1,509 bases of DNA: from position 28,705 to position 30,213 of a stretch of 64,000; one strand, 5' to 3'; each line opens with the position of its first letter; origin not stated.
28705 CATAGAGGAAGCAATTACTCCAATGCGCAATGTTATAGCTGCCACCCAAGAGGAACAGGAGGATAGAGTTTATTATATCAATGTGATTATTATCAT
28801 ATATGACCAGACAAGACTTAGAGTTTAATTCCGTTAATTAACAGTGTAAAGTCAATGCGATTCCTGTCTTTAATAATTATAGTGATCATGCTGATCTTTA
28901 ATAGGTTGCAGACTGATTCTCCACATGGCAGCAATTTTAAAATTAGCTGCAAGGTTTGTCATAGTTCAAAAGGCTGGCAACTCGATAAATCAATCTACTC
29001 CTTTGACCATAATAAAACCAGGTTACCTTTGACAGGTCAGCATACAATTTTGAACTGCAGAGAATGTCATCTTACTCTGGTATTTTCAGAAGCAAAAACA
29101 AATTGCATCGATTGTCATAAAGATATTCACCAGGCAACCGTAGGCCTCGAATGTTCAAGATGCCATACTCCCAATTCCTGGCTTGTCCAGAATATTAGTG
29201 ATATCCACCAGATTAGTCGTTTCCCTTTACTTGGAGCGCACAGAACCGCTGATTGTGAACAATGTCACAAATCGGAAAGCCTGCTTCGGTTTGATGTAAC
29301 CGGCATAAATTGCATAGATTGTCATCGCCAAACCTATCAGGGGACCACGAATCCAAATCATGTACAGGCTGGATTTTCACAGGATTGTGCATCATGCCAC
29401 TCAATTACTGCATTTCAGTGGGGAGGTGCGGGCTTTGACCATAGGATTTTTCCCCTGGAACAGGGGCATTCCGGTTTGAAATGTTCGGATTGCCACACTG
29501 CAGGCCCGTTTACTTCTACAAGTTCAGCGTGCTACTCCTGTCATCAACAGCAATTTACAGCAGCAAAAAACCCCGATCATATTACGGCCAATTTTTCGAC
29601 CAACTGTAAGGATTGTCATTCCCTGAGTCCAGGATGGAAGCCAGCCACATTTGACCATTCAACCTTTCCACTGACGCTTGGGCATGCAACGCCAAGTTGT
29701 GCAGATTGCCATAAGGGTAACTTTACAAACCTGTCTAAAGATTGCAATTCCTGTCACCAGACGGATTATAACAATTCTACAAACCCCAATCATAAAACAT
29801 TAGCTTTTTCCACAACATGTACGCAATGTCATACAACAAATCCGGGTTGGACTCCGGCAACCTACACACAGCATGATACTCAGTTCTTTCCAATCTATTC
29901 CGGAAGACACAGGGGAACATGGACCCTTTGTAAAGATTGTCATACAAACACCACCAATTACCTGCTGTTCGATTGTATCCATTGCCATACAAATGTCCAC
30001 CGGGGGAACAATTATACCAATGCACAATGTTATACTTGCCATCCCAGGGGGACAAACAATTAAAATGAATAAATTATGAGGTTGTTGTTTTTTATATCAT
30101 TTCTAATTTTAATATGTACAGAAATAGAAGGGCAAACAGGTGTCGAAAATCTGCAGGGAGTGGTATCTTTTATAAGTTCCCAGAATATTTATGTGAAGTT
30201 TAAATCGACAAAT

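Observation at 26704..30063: Adjacent paralogous cytochromes differ by exactly four tri-haem modules (28 vs 16 haems), with conserved end domains and identical DNA tracts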

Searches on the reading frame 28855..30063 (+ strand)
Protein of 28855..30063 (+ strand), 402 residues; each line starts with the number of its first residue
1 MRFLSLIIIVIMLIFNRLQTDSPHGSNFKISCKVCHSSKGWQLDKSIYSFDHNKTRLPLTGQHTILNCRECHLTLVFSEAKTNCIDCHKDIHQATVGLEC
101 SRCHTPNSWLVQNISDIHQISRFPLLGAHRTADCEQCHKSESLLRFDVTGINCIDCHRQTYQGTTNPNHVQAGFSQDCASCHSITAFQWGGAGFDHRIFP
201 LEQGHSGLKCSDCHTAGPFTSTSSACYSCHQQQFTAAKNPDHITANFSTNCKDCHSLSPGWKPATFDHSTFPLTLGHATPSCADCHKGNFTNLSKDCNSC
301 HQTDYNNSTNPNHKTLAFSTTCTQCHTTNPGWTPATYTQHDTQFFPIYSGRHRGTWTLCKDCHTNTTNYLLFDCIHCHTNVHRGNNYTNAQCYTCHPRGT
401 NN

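Call 5: search_protein_families(library=pfam, proteins=[window:28855-30063:+], max_evalue=0.01)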
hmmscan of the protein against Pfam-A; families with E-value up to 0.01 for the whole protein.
window:28855-30063:+ (402 aa): 4 families
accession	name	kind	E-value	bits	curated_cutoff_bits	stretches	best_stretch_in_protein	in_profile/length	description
PF14522.11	Cytochrome_C7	-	9.5e-16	57.8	24.8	2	168-231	7-67/67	Cytochrome c7 and related cytochrome c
PF02085.21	Cytochrom_CIII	-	1.9e-08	35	22.9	2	128-183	27-83/101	Class III cytochrome C family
PF14537.11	Cytochrom_c3_2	-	3e-08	34.4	25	0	130-183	5-65/79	Cytochrome c3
PF22113.1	Mtrc-MtrF_II-IV_dom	-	1.6e-06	28.2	30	0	131-287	6-164/176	Outer membrane cytochrome MtrC/MtrF-like, domains II/IV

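Call 6: search_protein_families(library=ncbifam, proteins=[window:28855-30063:+], max_evalue=0.01)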
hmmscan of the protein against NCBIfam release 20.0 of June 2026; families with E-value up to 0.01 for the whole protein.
window:28855-30063:+ (402 aa): 1 family
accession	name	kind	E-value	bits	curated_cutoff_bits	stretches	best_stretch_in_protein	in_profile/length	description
NF045713.1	CxxCH_16_HmcA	equivalog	3.2e-05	22.7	400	0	209-256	474-522/541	sulfate respiration complex hexadecaheme cytochrome HmcA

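Call 37: find_homologous_proteins(query=window:28855-30060:+, max_evalue=0.001)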
Query window:28855-30060:+ (402 aa): 4808 proteins with E <= 0.001 among 5876 candidates; the best 120 are listed.
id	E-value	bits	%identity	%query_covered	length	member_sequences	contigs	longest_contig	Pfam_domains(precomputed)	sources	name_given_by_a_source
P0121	0.0e+0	1175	59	94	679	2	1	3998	PF14537.12,PF22678.2,PF02085.22,PF14522.12,PF22113.2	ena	-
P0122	0.0e+0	1163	59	99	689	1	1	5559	PF14537.12,PF02085.22,PF14522.12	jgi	jgi:hypothetical protein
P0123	0.0e+0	1162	67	83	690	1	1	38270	PF14537.12,PF22678.2,PF02085.22,PF14522.12,PF22113.2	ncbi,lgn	-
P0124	0.0e+0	1123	62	94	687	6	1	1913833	PF14537.12,PF02085.22,PF14522.12,PF22113.2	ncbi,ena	-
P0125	0.0e+0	1121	61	92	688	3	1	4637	PF14537.12,PF02085.22,PF14522.12,PF22113.2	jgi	jgi:hypothetical protein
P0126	0.0e+0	1108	60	99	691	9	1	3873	PF14537.12,PF02085.22,PF14522.12,PF22113.2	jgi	-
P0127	0.0e+0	1051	62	91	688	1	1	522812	PF14537.12,PF02085.22,PF14522.12,PF22113.2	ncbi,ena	-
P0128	0.0e+0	1013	62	99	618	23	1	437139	PF14537.12,PF02085.22,PF14522.12,PF22113.2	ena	-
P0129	3.5e-297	1003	60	94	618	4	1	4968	PF14537.12,PF02085.22,PF14522.12,PF22113.2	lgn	-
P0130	5.8e-291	983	57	99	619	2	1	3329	PF14537.12,PF02085.22,PF14522.12,PF22113.2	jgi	-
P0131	2.4e-289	977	60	94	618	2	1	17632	PF14537.12,PF02085.22,PF14522.12,PF22113.2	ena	-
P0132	7.2e-289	976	50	99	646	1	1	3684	PF14537.12,PF02085.22,PF14522.12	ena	-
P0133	9.2e-288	972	53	95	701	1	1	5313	PF14537.12,PF02085.22,PF14522.12,PF22113.2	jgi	jgi:hypothetical protein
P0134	7.0e-287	969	60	99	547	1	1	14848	PF14537.12,PF02085.22,PF14522.12,PF22113.2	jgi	jgi:Cytochrome c3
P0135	1.1e-285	965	59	94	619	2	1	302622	PF14537.12,PF02085.22,PF14522.12,PF22113.2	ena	-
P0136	1.1e-285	965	56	99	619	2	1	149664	PF14537.12,PF02085.22,PF14522.12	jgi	jgi:hypothetical protein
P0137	1.4e-285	965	100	100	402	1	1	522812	PF14537.12,PF02085.22,PF14522.12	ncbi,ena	-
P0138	4.4e-284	960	60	94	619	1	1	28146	PF14537.12,PF02085.22,PF14522.12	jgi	jgi:hypothetical protein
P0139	4.6e-283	957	57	99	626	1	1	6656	PF14537.12,PF02085.22,PF14522.12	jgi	jgi:hypothetical protein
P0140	1.1e-282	955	57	99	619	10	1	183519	PF14537.12,PF02085.22,PF14522.12,PF22113.2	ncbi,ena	-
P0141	1.4e-279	945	58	99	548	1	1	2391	PF14537.12,PF02085.22,PF14522.12,PF22113.2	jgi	-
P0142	1.8e-279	945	61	99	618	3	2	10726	PF14537.12,PF22678.2,PF02085.22,PF14522.12,PF22113.2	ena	-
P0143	7.0e-279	943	60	99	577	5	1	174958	PF14537.12,PF02085.22,PF14522.12,PF22113.2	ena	-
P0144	9.6e-279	942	67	96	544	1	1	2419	PF14537.12,PF02085.22,PF14522.12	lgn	-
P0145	1.3e-277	939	60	94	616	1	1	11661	PF14537.12,PF02085.22,PF14522.12,PF22113.2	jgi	jgi:hypothetical protein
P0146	2.3e-273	925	55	94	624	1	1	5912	PF14537.12,PF02085.22,PF14522.12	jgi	jgi:hypothetical protein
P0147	6.6e-271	916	61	94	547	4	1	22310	PF14537.12,PF02085.22,PF14522.12,PF22113.2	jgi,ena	jgi:hypothetical protein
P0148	6.5e-270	913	61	90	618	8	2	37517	PF14537.12,PF02085.22,PF14522.12,PF22113.2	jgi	jgi:predicted CXXCH cytochrome family protein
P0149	1.2e-269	912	62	94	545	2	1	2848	PF14537.12,PF02085.22,PF14522.12,PF22113.2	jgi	jgi:Cytochrome c3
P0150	8.0e-269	910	62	89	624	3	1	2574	PF14537.12,PF15863.11,PF02085.22,PF14522.12,PF22113.2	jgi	jgi:nitrate/TMAO reductase-like tetraheme cytochrome c subunit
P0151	1.2e-268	909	53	99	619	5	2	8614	PF14537.12,PF02085.22,PF14522.12,PF22113.2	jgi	jgi:hypothetical protein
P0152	2.7e-268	908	57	94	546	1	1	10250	PF09699.16,PF14537.12,PF02085.22,PF14522.12,PF22113.2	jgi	jgi:predicted CXXCH cytochrome family protein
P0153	1.9e-267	905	55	100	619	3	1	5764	PF09699.16,PF14537.12,PF02085.22,PF14522.12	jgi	jgi:hypothetical protein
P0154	1.0e-266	903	56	99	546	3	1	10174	PF14537.12,PF02085.22,PF14522.12,PF22113.2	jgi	jgi:hypothetical protein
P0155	1.1e-264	896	65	91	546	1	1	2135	PF14537.12,PF02085.22,PF14522.12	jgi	jgi:hypothetical protein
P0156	3.3e-264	894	60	99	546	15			PF14537.12,PF02085.22,PF14522.12,PF22113.2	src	-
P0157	4.1e-263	891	46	93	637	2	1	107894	PF14537.12,PF22678.2,PF15863.11,PF02085.22,PF14522.12,PF22113.2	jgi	jgi:hypothetical protein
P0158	1.8e-261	885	55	99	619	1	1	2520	PF14537.12,PF02085.22,PF14522.12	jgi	jgi:predicted CXXCH cytochrome family protein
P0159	5.8e-260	880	65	86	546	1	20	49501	PF14537.12,PF02085.22,PF14522.12,PF22113.2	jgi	jgi:hypothetical protein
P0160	2.7e-259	878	58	99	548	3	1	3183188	PF14537.12,PF02085.22,PF14522.12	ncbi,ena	-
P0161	1.1e-258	876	55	99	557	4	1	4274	PF14537.12,PF02085.22,PF14522.12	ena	-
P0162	7.0e-257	870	56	99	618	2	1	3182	PF09699.16,PF14537.12,PF02085.22,PF14522.12,PF22113.2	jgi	jgi:predicted CXXCH cytochrome family protein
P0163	1.7e-256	869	58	94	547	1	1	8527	PF14537.12,PF02085.22,PF14522.12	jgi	jgi:hypothetical protein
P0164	4.9e-256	867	58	94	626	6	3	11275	PF09699.16,PF14537.12,PF02085.22,PF14522.12,PF22113.2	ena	-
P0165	8.5e-255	863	60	94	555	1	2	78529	PF14537.12,PF02085.22,PF14522.12,PF22113.2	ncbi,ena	-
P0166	4.8e-254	861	55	99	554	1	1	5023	PF14537.12,PF02085.22,PF14522.12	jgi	jgi:hypothetical protein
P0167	4.8e-254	861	62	94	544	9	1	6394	PF14537.12,PF02085.22,PF14522.12,PF22113.2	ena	-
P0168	1.0e-253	860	63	94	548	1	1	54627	PF14537.12,PF02085.22,PF14522.12,PF22113.2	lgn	-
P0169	1.5e-252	856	50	94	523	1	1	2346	PF09699.16,PF14537.12,PF22678.2,PF02085.22,PF14522.12,PF22113.2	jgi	jgi:hypothetical protein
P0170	1.1e-251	853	60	99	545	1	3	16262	PF14537.12,PF22678.2,PF02085.22,PF14522.12,PF22113.2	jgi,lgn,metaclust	jgi:hypothetical protein|metaclust:\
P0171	4.6e-250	848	55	94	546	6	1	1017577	PF14537.12,PF02085.22,PF14522.12,PF22113.2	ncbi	-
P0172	1.2e-249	846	61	94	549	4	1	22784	PF14537.12,PF02085.22,PF14522.12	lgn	-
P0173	6.1e-248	841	59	94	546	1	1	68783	PF14537.12,PF02085.22,PF14522.12,PF22113.2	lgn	-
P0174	1.1e-247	840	43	99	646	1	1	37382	PF14537.12,PF02085.22,PF14522.12,PF22113.2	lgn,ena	-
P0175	9.3e-247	837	61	94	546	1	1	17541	PF14537.12,PF22678.2,PF02085.22,PF14522.12,PF22113.2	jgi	jgi:hypothetical protein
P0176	1.9e-245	833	50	94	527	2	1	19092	PF14537.12,PF22678.2,PF02085.22,PF14522.12,PF22113.2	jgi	jgi:hypothetical protein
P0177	8.9e-245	830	58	94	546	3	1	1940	PF09699.16,PF14537.12,PF02085.22,PF14522.12,PF22113.2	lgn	-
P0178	8.7e-244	827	57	96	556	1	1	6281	PF14537.12,PF02085.22,PF14522.12,PF22113.2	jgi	jgi:nitrate/TMAO reductase-like tetraheme cytochrome c subunit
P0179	7.0e-243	824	59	99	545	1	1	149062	PF14537.12,PF02085.22,PF14522.12,PF22113.2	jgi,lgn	jgi:hypothetical protein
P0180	2.5e-242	822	43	97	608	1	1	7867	PF14537.12,PF02085.22,PF14522.12,PF22113.2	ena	-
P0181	2.3e-239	813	52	99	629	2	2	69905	PF14537.12,PF02085.22,PF14522.12,PF22113.2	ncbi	-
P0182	7.7e-239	811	50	99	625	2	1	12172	PF09699.16,PF14537.12,PF18551.7,PF02085.22,PF14522.12,PF22113.2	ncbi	-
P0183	1.3e-238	810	59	94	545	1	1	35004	PF14537.12,PF02085.22,PF14522.12,PF22113.2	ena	-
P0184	3.4e-237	805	50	100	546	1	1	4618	PF14537.12,PF02085.22,PF14522.12,PF22113.2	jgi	jgi:hypothetical protein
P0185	5.3e-236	801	49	96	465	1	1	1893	PF09699.16,PF14537.12,PF22678.2,PF02085.22,PF14522.12,PF22113.2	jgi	jgi:hypothetical protein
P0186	1.6e-235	800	52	100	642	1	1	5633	PF14537.12,PF02085.22,PF00684.26,PF14522.12,PF22113.2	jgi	jgi:hypothetical protein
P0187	5.3e-235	798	58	100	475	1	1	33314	PF14537.12,PF02085.22,PF14522.12,PF22113.2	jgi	jgi:predicted CXXCH cytochrome family protein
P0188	6.1e-235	798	63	94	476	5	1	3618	PF14537.12,PF02085.22,PF14522.12,PF22113.2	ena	-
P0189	1.1e-234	797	56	99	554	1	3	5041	PF14537.12,PF02085.22,PF14522.12,PF22113.2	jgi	jgi:hypothetical protein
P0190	1.7e-234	797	51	95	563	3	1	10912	PF14537.12,PF02085.22,PF14522.12,PF22113.2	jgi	jgi:hypothetical protein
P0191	1.7e-234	797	63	97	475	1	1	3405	PF14537.12,PF22678.2,PF02085.22,PF14522.12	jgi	jgi:hypothetical protein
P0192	1.1e-233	794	59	97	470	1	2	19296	PF14537.12,PF02085.22,PF14522.12,PF22113.2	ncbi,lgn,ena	ncbi:MAG: hypothetical protein WCS03_14275 [Bacteroidota bacterium]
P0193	1.1e-233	794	53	100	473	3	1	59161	PF14537.12,PF02085.22,PF14522.12,PF22113.2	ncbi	-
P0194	2.0e-233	793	55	99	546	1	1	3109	PF14537.12,PF02085.22,PF14522.12,PF22113.2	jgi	jgi:predicted CXXCH cytochrome family protein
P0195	6.7e-233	791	62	94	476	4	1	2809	PF14537.12,PF02085.22,PF14522.12,PF22113.2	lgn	-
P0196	1.7e-232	790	59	94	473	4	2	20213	PF14537.12,PF02085.22,PF14522.12,PF22113.2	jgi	jgi:hypothetical protein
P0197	4.7e-232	788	57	90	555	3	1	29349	PF14537.12,PF22678.2,PF02085.22,PF14522.12,PF22113.2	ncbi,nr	ncbi:MAG: hypothetical protein H6538_08265 [Bacteroidales bacterium]|nr:hypothetical protein [Bacter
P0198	1.0e-231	787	56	100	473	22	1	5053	PF14537.12,PF02085.22,PF14522.12,PF22113.2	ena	-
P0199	1.9e-231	786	60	94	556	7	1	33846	PF14537.12,PF02085.22,PF14522.12,PF22113.2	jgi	-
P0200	2.0e-231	786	64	94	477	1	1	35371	PF14537.12,PF02085.22,PF14522.12,PF22113.2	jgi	jgi:hypothetical protein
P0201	1.4e-228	777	60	100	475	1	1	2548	PF14537.12,PF02085.22,PF14522.12,PF22113.2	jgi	jgi:hypothetical protein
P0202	2.1e-228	776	43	95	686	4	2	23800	PF14537.12,PF02085.22,PF14522.12,PF22113.2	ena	-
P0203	3.3e-228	776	40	94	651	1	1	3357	PF02085.22,PF14522.12,PF22113.2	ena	-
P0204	3.5e-228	776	51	99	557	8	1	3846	PF09699.16,PF14537.12,PF02085.22,PF14522.12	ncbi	-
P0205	7.1e-228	775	43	97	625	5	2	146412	PF14537.12,PF02085.22,PF14522.12,PF22113.2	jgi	-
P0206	9.2e-228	774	79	100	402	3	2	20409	PF14537.12,PF02085.22,PF14522.12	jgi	jgi:hypothetical protein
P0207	1.0e-227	774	52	94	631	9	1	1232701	PF09699.16,PF14537.12,PF18551.7,PF02085.22,PF14522.12,PF22113.2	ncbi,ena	-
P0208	5.9e-227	772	57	94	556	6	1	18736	PF14537.12,PF22678.2,PF02085.22,PF14522.12,PF22113.2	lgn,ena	-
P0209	1.1e-226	771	63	90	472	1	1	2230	PF14537.12,PF02085.22,PF14522.12,PF22113.2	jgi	jgi:hypothetical protein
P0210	1.3e-226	771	62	97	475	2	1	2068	PF14537.12,PF02085.22,PF14522.12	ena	-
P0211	7.1e-226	768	78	100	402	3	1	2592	PF14537.12,PF02085.22,PF14522.12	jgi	jgi:hypothetical protein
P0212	3.1e-225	766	49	99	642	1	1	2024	PF14537.12,PF02085.22,PF14522.12,PF22113.2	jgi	jgi:hypothetical protein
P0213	3.3e-225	766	61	96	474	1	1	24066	PF14537.12,PF02085.22,PF14522.12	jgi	jgi:predicted CXXCH cytochrome family protein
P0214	1.1e-224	764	56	99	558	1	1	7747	PF14537.12,PF02085.22,PF14522.12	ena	-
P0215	1.6e-224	764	54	100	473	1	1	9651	PF14537.12,PF22678.2,PF02085.22,PF14522.12,PF22113.2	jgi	jgi:hypothetical protein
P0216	2.7e-224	763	48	94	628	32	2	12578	PF14537.12,PF02085.22,PF14522.12,PF22113.2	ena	-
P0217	7.5e-224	761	61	94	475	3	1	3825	PF14537.12,PF02085.22,PF14522.12,PF22113.2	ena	-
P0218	1.4e-223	760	49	89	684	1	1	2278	PF14537.12,PF02085.22,PF14522.12,PF22113.2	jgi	-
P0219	1.7e-223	760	64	94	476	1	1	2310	PF14537.12,PF02085.22,PF14522.12,PF22113.2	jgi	jgi:hypothetical protein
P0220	2.0e-223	760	58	94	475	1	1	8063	PF14537.12,PF02085.22,PF14522.12,PF22113.2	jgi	jgi:hypothetical protein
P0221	3.0e-223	759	63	91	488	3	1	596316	PF14537.12,PF02085.22,PF14522.12,PF22113.2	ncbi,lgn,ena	-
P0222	5.9e-223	758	56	99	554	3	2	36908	PF14537.12,PF02085.22,PF14522.12,PF22113.2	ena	-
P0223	1.2e-222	757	60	94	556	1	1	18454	PF14537.12,PF02085.22,PF14522.12,PF22113.2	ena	-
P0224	1.7e-222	757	43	93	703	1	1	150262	PF14537.12,PF02085.22,PF14522.12,PF22113.2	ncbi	ncbi:MAG: cytochrome c3 family protein [Candidatus Zixiibacteriota bacterium]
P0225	7.5e-222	755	50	99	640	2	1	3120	PF14537.12,PF02085.22,PF14522.12,PF22113.2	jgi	jgi:hypothetical protein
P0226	1.3e-221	754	43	96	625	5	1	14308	PF14537.12,PF15863.11,PF02085.22,PF14522.12,PF22113.2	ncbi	-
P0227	1.4e-221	754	59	94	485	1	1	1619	PF14537.12,PF22678.2,PF02085.22,PF14522.12,PF22113.2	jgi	jgi:hypothetical protein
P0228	1.9e-221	753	58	100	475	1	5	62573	PF14537.12,PF02085.22,PF14522.12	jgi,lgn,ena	-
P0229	3.7e-221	753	46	91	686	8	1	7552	PF14537.12,PF02085.22,PF14522.12,PF22113.2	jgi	-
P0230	1.5e-219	747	55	100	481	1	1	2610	PF09699.16,PF14537.12,PF02085.22,PF14522.12,PF22113.2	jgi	jgi:predicted CXXCH cytochrome family protein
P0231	2.8e-219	746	54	96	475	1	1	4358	PF14537.12,PF02085.22,PF14522.12,PF22113.2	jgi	jgi:hypothetical protein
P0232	1.0e-218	745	63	91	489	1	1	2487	PF14537.12,PF02085.22,PF14522.12,PF22113.2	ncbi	-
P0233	2.3e-218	743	55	89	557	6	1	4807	PF09699.16,PF14537.12,PF02085.22,PF14522.12,PF22113.2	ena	-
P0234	6.3e-218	742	61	100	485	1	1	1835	PF14537.12,PF02085.22,PF14522.12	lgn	-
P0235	6.4e-218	742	64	94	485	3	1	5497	PF14537.12,PF02085.22,PF14522.12,PF22113.2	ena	-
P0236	6.9e-218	742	74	100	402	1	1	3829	PF14537.12,PF02085.22,PF14522.12,PF22113.2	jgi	jgi:nitrate/TMAO reductase-like tetraheme cytochrome c subunit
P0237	1.2e-216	738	50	94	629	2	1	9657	PF14537.12,PF15863.11,PF02085.22,PF14522.12,PF22113.2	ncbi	-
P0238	5.1e-216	736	55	99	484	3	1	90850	PF14537.12,PF02085.22,PF14522.12,PF22113.2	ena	-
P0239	1.1e-215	735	55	100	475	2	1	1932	PF14537.12,PF02085.22,PF14522.12,PF22113.2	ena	-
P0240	2.5e-214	730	52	98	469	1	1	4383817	PF14537.12,PF02085.22,PF14522.12,PF22113.2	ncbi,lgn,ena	-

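Call 50: predict_structure(alignment_id=A2)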
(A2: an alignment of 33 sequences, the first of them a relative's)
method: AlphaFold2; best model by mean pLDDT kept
length: 402 residues; sequences in the alignment: 33
mean_pLDDT: 45.4   pTM: 0.19
mean pLDDT of the five models: 45.4, 44.0, 41.3, 39.0, 35.7
residues with pLDDT >= 90: 0; 70-90: 11; 50-70: 96; < 50: 295
segments of 3 or more residues with pLDDT < 50: 16-22, 48-50, 52-54, 58-103, 139-171, 173-210, 215-232, 238-248, 250-286, 288-371, 398-402
pLDDT, mean of each block of 10 residues (from residue 1): 80 55 53 58 49 48 42 37 37 41 49 57 54 54 36 40 40 43 35 37 43 47 46 49 49 44 39 43 47 42 38 33 32 34 35 37 44 54 63 55 28
secondary structure, 60 per line:
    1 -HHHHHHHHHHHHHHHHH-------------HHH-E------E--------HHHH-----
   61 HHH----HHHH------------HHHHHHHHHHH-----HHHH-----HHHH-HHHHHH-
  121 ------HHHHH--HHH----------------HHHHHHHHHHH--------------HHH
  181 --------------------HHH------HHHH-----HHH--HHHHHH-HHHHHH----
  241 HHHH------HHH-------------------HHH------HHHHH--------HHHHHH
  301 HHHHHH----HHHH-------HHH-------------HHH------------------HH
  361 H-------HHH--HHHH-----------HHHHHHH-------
elements in order: H2-18 H52-55 H68-71 H84-94 H100-103 H109-112 H114-119 H127-131 H153-163 H210-213 H224-229 H231-236 H241-244 H282-286 H295-306 H311-314 H374-377 H389-395

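Call 51: search_solved_structures(query=A2, max_evalue=1, show_alignments=2)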
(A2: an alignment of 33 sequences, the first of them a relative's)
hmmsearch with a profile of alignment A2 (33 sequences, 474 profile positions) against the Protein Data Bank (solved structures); distinct sequences matched with E-value up to 1: 6.
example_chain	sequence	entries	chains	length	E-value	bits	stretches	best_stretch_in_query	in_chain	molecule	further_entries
3oue_A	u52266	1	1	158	0.00066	21.8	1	249-374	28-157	Cytochrome c family protein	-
3ov0_A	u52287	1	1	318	0.0032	19.6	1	89-374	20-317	Cytochrome c family protein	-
1z1n_X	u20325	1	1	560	0.005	18.9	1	203-256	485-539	sixteen heme cytochrome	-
8wdu_C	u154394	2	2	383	0.011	17.8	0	279-331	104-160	Photosynthetic reaction center cytochrome c subunit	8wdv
1h29_A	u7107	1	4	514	0.079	15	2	208-265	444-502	HIGH-MOLECULAR-WEIGHT CYTOCHROME C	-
1kx2_A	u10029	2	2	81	0.4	12.7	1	244-310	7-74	mono-heme c-type cytochrome ScyA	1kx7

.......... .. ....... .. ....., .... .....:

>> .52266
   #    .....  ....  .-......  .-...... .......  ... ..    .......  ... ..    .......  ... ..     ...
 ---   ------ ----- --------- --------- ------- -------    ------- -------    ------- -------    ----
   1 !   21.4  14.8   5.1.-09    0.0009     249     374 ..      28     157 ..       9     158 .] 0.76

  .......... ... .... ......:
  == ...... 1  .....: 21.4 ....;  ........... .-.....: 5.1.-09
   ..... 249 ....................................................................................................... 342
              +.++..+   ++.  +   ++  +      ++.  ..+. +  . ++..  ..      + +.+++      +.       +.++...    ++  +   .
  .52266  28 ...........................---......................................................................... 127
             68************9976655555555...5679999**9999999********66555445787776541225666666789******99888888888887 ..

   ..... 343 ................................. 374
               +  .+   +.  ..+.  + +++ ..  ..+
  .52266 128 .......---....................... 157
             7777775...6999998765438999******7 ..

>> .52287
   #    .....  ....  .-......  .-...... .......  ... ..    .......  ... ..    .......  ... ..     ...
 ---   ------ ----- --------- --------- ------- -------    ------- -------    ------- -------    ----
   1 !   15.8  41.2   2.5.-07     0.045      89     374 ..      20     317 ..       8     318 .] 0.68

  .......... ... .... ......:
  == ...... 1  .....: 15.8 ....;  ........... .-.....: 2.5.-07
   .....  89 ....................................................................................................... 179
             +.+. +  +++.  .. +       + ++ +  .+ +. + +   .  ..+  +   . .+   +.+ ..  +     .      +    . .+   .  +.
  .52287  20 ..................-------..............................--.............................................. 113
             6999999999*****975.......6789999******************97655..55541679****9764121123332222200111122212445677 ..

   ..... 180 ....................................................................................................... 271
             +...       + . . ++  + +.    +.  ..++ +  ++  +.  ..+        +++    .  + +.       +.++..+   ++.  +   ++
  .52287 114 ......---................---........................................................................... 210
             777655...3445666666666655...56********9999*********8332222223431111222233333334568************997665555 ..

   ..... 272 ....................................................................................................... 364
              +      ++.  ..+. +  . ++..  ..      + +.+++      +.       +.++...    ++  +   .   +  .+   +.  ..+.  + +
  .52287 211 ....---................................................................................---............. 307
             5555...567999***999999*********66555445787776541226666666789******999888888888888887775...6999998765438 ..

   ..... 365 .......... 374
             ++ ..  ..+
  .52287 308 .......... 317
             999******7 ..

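Call 90: find_encoding_contigs(protein=P0137, flank=6000, max_places=6)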
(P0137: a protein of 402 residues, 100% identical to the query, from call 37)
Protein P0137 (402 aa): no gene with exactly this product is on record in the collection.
